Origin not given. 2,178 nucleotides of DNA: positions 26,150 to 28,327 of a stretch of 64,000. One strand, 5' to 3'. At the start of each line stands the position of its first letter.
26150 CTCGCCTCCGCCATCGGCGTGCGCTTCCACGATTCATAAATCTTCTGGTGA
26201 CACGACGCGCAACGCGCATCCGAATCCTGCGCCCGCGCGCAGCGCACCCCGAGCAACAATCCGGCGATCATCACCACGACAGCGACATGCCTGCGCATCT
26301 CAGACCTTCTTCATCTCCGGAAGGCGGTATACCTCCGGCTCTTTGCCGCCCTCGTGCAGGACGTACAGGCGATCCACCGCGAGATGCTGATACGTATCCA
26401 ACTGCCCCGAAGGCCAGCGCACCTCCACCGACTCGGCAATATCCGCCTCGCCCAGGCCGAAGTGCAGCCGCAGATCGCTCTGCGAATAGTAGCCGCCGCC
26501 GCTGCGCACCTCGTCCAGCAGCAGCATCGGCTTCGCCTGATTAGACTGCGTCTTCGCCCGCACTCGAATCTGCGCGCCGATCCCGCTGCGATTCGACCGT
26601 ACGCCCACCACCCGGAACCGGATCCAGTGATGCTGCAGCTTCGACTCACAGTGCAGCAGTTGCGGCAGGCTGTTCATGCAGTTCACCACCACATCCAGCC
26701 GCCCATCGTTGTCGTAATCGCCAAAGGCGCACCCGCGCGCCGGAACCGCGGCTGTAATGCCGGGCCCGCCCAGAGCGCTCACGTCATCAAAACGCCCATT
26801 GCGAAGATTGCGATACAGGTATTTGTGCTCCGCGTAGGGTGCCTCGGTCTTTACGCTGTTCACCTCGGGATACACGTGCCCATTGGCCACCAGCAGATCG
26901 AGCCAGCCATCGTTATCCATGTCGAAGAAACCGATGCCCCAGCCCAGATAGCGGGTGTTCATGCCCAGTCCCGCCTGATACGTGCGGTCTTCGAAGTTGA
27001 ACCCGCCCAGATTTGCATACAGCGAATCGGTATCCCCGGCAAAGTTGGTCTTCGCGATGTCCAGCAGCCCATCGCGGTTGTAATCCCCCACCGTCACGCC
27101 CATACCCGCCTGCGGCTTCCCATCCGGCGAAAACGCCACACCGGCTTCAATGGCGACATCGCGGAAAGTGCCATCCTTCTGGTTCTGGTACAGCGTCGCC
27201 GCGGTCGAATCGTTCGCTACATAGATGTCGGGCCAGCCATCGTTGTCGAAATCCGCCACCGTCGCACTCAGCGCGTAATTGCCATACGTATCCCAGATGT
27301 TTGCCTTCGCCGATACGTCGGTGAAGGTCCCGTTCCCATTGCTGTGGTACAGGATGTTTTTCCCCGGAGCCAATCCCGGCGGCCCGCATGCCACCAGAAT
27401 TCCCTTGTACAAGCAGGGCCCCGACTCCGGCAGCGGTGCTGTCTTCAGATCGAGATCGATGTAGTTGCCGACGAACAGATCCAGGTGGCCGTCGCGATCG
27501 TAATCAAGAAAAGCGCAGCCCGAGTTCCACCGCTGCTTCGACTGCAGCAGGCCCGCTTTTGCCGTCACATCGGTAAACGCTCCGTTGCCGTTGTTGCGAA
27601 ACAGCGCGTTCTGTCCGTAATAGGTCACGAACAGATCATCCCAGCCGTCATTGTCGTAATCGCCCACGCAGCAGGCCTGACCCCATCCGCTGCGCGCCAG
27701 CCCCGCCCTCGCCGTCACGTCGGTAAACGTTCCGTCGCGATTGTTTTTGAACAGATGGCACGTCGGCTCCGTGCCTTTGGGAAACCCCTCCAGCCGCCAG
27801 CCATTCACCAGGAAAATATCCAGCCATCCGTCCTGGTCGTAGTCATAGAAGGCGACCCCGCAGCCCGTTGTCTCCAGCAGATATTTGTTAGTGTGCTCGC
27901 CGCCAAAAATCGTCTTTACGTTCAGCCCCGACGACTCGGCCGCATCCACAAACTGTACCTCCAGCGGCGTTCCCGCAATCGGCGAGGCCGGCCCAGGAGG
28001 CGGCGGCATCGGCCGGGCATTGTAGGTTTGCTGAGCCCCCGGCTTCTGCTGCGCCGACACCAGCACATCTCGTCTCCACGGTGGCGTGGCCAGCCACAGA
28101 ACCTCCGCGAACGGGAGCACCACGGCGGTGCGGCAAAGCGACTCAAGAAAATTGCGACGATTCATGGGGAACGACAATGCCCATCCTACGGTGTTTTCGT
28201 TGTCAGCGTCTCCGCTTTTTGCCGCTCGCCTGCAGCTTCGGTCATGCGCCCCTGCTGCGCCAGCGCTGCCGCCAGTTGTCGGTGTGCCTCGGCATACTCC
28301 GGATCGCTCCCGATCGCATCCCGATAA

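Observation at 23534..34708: Tight six-gene exported operon: TonB-dependent receptor, two TPR proteins, CRTAC1/ASPIC-UnbV protein, heptahaem cytochrome-TPR fusion, GH130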

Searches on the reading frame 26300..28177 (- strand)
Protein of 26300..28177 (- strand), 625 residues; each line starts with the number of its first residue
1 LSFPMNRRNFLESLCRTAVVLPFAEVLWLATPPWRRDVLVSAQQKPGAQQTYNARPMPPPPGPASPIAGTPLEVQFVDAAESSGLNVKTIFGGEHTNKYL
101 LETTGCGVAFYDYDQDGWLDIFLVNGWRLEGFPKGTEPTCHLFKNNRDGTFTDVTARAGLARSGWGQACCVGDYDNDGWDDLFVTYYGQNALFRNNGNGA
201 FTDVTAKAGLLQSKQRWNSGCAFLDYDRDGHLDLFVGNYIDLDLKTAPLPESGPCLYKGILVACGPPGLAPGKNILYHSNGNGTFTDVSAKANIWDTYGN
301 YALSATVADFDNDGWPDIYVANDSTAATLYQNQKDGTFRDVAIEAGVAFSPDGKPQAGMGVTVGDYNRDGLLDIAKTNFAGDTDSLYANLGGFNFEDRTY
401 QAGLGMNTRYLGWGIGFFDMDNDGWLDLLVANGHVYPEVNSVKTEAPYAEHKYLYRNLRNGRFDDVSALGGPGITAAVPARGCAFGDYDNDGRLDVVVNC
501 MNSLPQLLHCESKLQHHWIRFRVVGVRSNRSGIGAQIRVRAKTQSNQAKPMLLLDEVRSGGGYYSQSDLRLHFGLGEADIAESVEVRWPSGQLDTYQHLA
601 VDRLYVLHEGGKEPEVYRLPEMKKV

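Call 4: search_protein_families(library=pfam, proteins=[window:26300-28177:-], max_evalue=0.01)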
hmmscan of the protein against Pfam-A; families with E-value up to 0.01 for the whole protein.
window:26300-28177:- (625 aa): 3 families
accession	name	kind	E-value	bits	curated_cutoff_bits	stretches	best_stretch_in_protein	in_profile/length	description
PF13517.12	FG-GAP_3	-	1.8e-54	182.6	26.9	6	173-236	1-61/61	FG-GAP-like repeat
PF01839.29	FG-GAP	-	4.1e-20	71.7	22.1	2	167-200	3-33/37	FG-GAP repeat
PF07593.17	UnbV_ASPIC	-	4.9e-20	71.6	23.4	1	532-605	1-67/68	ASPIC and UnbV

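Call 5: search_protein_families(library=ncbifam, proteins=[window:26300-28177:-], max_evalue=0.01)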
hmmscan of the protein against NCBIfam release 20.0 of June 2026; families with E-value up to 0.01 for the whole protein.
window:26300-28177:- (625 aa): 0 families

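Call 17: search_solved_structures(query=window:26300-28177:-, max_evalue=0.01)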
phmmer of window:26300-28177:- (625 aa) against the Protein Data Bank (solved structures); distinct sequences matched with E-value up to 0.01: 1.
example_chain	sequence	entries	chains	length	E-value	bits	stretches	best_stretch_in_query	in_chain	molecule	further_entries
9etn_A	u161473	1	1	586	3.1e-18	68.7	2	152-239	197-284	Cartilage acidic protein 1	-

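Call 52: find_homologous_proteins(query=window:26300-28165:-, max_evalue=1e-10)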
Query window:26300-28165:- (621 aa): 8000 proteins with E <= 1e-10 among 8000 candidates; the best 120 are listed.
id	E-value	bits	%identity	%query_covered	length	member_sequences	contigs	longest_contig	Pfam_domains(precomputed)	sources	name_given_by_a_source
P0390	0.0e+0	1387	93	100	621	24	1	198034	PF01839.30,PF13517.13,PF07593.19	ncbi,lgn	ncbi:MAG: CRTAC1 family protein [Acidobacteriaceae bacterium]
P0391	0.0e+0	1385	93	100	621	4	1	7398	PF01839.30,PF13517.13,PF07593.19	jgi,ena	jgi:hypothetical protein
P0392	0.0e+0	1326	88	100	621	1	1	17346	PF01839.30,PF13517.13,PF07593.19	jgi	jgi:hypothetical protein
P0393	0.0e+0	1248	83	100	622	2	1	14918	PF01839.30,PF13517.13,PF07593.19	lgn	-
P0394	0.0e+0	1232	82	100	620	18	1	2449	PF01839.30,PF13517.13,PF07593.19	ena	-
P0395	0.0e+0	1231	82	100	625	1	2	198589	PF01839.30,PF13517.13,PF07593.19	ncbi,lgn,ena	-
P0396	0.0e+0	1223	82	100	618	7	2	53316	PF01839.30,PF13517.13,PF07593.19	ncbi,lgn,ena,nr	ncbi:MAG TPA: CRTAC1 family protein [Acidobacteriaceae bacterium]|nr:CRTAC1 family protein [Acidobac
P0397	0.0e+0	1221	81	100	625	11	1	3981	PF01839.30,PF13517.13,PF07593.19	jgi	jgi:hypothetical protein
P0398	0.0e+0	1220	81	100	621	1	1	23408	PF01839.30,PF13517.13,PF07593.19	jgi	jgi:hypothetical protein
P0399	0.0e+0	1215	81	100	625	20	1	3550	PF01839.30,PF13517.13,PF07593.19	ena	-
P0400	0.0e+0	1213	81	100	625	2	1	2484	PF01839.30,PF13517.13,PF07593.19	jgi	jgi:hypothetical protein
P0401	0.0e+0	1208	81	100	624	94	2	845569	PF01839.30,PF13517.13,PF07593.19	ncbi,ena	-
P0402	0.0e+0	1202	80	100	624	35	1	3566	PF01839.30,PF13517.13,PF07593.19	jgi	jgi:hypothetical protein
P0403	0.0e+0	1155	77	100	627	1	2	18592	PF01839.30,PF13517.13,PF07593.19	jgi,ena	jgi:hypothetical protein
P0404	0.0e+0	1155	77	100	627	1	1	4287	PF01839.30,PF13517.13,PF07593.19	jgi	jgi:enediyne biosynthesis protein E4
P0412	0.0e+0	1142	76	100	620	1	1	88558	PF01839.30,PF13517.13,PF07593.19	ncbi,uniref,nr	ncbi:CRTAC1 family protein [Acidobacterium sp. S8]|uniref:CRTAC1 family protein n=1 Tax=Acidobacteri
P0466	0.0e+0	1107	75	100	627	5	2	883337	PF01839.30,PF13517.13,PF07593.19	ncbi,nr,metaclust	ncbi:CRTAC1 family protein [Silvibacterium bohemicum]|nr:CRTAC1 family protein [Silvibacterium bohem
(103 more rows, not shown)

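Call 64: predict_structure(alignment_id=A3)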
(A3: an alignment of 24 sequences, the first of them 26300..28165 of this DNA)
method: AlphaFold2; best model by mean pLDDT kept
length: 621 residues; sequences in the alignment: 24
mean_pLDDT: 70.6   pTM: 0.79
mean pLDDT of the five models: 70.6, 67.4, 62.8, 59.5, 57.4
residues with pLDDT >= 90: 80; 70-90: 295; 50-70: 110; < 50: 136
segments of 3 or more residues with pLDDT < 50: 1-3, 10-17, 34-52, 88-100, 124-126, 235-266, 341-353, 403-405, 430-443, 556-565, 617-621
pLDDT, mean of each block of 10 residues (from residue 1): 50 50 57 42 31 65 89 85 51 38 77 83 54 76 87 80 75 82 78 90 82 71 84 56 37 38 50 88 87 58 83 75 77 78 39 67 88 65 83 79 57 87 79 35 59 90 89 75 83 70 87 85 54 88 84 58 60 93 84 92 85 59 34
secondary structure, 60 per line:
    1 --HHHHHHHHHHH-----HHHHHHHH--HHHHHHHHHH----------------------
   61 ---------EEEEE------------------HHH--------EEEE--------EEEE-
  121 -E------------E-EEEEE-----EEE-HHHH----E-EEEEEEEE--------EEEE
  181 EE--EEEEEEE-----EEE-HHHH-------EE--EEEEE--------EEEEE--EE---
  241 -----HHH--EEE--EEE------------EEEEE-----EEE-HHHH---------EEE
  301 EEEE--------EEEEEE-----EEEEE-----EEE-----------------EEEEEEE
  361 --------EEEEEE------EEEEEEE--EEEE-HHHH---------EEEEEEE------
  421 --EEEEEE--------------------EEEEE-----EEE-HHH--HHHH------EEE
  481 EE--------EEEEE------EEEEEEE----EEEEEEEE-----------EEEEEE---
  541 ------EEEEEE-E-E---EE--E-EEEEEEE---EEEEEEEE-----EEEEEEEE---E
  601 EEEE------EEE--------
elements in order: H3-13 H19-26 H29-38 E70-74 E104-107 E116-119 E137-141 E147-149 H151-154 E161-168 E177-182 E185-191 E197-199 H201-204 E216-220 E229-233 E251-253 E256-258 E271-275 E281-283 H285-288 E298-304 E313-318 E324-328 E334-336 E354-360 E369-374 E381-387 E390-393 H395-398 E408-414 E423-428 E449-453 E459-461 H468-471 E478-482 E491-495 E502-508 E513-520 E532-537 E547-552 E566-572 E576-583 E589-596 E600-604 E611-613

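Call 66: fold_search(model_id=the predicted structure, library=pdb)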
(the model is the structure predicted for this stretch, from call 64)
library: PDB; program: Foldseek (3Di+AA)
matches with E <= 10: 1263; with E <= 0.001: 416
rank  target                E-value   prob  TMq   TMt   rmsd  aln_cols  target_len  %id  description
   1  9etn_A                3.0e-27  1.00  0.64  0.71   5.0       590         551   19  Crystal structure of murine CRTAC1 (released 2024-07-31)
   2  4a7z                  1.3e-10  1.00  0.43  0.32  10.4       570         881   13  Complex of bifunctional aldos-2-ulose dehydratase with the reaction intermediate ascopyrone M (released 2012-03-21)
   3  8xen_A                2.2e-10  1.00  0.38  0.27  20.0       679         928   12  Cryo-EM structure of integrin ITGAV/ITGB3 complex, conformation 4 (released 2024-12-18)
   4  8xek_A                2.9e-10  1.00  0.36  0.37  20.4       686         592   11  Cryo-EM structure of integrin ITGAV/ITGB3 complex, conformation 2 (released 2024-12-18)
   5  6voa_B                4.7e-10  1.00  0.36  0.37  21.7       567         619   10  Cryo-EM structure of the BBSome-ARL6 complex (released 2020-06-24)
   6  8zdg_A                4.7e-10  1.00  0.35  0.25  19.7       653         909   12  Cryo-EM structure of the integrin avb3 with CWHM-12, conformation 1 (released 2025-10-22)
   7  6vbu_2                5.0e-10  1.00  0.36  0.34  21.9       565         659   11  Structure of the bovine BBSome complex (released 2020-01-29)
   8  6om1_C                5.6e-10  1.00  0.34  0.35  21.1       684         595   10  Crystal structure of an atypical integrin (released 2019-12-11)
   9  4um8_C                7.3e-10  1.00  0.37  0.39  19.0       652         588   12  Crystal structure of alpha V beta 6 (released 2014-11-12)
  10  4mmz_A                7.7e-10  1.00  0.41  0.29  17.4       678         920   11  Integrin AlphaVBeta3 ectodomain bound to an antagonistic tenth domain of Fibronectin (released 2014-03-26)
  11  3v4p_A                8.6e-10  1.00  0.39  0.41  16.5       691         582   10  crystal structure of a4b7 headpiece complexed with Fab ACT-1 (released 2012-01-11)
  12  8xei_A                8.6e-10  1.00  0.37  0.27  19.1       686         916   11  Cryo-EM structure of integrin ITGAV/ITGB3 complex, conformation 1 (released 2024-12-18)
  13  4tqj_A                9.1e-10  1.00  0.35  0.50   7.4       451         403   15  Structural basis of specific recognition of non-reducing terminal N-acetylglucosamine by an Agrocybe aegerita lection (released 2015-06-03)
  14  4tqm_A                1.2e-09  1.00  0.37  0.54   7.5       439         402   16  Structural basis of specific recognition of non-reducing terminal N-acetylglucosamine by an Agrocybe aegerita lection (released 2015-06-03)
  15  4a7y                  1.3e-09  1.00  0.42  0.31   9.6       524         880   13  Active site metal depleted aldos-2-ulose dehydratase (released 2012-03-21)
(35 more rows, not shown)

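Call 96: find_encoding_contigs(protein=P0466, flank=10000, max_places=1)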
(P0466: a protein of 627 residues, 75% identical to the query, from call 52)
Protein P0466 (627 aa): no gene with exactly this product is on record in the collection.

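Call 97: find_encoding_contigs(protein=P0412, flank=10000, max_places=1)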
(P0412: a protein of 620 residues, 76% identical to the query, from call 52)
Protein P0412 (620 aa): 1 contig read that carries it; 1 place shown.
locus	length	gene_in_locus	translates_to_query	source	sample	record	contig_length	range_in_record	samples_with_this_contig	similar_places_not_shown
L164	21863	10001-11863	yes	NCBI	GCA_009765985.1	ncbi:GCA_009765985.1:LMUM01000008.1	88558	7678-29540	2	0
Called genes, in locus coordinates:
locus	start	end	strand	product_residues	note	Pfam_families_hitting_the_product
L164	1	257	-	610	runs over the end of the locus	PF00474:SSF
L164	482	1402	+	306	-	PF01887:SAM_HAT_N, PF20257:SAM_HAT_C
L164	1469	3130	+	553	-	PF13435:Cytochrome_C554 (faint), PF14537:Cytochrom_c3_2 (faint), PF09699:Paired_CXXCH_1 (weak), PF14559:TPR_19 (faint)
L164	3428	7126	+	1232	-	PF13620:CarboxypepD_reg, PF25183:OMP_b-brl_4, PF00593:TonB_dep_Rec_b-barrel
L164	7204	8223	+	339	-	PF13371:TPR_9 (weak), PF07719:TPR_2 (weak), PF13432:TPR_16 (weak), PF12895:ANAPC3 (weak), PF25062:ARM_TT21_N, PF14559:TPR_19 (weak), PF09976:TPR_21 (weak), PF14559:TPR_19 (weak), +15 more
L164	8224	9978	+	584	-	-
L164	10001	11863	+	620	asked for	PF01839:FG-GAP (faint), PF13517:FG-GAP_3, PF07593:UnbV_ASPIC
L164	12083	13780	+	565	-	PF03460:NIR_SIR_ferr, PF01077:NIR_SIR, PF03460:NIR_SIR_ferr, PF01077:NIR_SIR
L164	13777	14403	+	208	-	PF13241:NAD_binding_7, PF14824:Sirohm_synth_M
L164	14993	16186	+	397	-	PF00226:DnaJ, PF01556:DnaJ_C, PF27659:CHP02642 (faint), PF00684:DnaJ_CXXCXGXG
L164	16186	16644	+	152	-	-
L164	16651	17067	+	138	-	PF00376:MerR, PF13411:MerR_1, PF13591:MerR_2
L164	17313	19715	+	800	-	PF09364:XFP_N, PF03894:XFP, PF09363:XFP_C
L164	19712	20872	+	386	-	PF00871:Acetate_kinase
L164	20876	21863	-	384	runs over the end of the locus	PF07786:HGSNAT_cat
